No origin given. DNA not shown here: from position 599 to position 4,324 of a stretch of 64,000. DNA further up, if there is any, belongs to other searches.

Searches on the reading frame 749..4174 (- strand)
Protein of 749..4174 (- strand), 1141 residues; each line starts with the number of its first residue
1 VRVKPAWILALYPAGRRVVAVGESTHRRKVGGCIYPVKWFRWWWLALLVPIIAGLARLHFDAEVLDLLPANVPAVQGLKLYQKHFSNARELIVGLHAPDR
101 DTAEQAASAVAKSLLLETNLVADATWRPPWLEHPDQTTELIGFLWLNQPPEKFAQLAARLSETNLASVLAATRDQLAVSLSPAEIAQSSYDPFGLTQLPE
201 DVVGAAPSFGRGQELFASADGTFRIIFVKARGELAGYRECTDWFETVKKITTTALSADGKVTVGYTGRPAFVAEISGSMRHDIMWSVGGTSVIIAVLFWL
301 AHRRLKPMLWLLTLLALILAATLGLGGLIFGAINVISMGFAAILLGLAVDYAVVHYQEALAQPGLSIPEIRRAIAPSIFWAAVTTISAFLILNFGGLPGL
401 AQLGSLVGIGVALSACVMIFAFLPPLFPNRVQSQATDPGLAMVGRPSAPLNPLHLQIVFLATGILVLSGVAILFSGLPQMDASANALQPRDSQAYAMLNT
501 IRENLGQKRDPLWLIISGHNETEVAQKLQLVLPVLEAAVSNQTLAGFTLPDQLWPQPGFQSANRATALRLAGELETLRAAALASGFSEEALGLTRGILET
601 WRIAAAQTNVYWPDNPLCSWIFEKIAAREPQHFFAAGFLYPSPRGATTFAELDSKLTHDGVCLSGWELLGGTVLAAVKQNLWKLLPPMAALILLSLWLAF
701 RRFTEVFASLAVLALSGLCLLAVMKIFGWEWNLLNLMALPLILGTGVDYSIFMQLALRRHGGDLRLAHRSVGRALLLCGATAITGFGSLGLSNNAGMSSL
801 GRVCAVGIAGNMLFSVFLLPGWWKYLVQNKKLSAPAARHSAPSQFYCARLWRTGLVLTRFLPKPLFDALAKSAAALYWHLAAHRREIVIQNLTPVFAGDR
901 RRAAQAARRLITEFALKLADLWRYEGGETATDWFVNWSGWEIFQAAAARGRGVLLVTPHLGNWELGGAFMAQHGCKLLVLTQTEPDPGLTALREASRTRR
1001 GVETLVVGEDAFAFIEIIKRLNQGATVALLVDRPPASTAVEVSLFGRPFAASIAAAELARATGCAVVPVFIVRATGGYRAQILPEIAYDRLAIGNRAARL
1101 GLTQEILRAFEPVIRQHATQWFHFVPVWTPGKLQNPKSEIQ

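Call 21: search_protein_families(library=pfam, max_evalue=0.00001, proteins=[window:749-4174:-])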
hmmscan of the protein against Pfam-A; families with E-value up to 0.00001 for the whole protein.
window:749-4174:- (1141 aa): 2 families
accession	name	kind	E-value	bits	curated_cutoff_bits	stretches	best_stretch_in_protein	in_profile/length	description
PF03279.18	Lip_A_acyltrans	-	2.5e-32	112.7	22.3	1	850-1128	18-293/295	Bacterial lipid A biosynthesis acyltransferase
PF03176.21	MMPL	-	3.4e-23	82.6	20.5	2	201-424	62-296/333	MMPL family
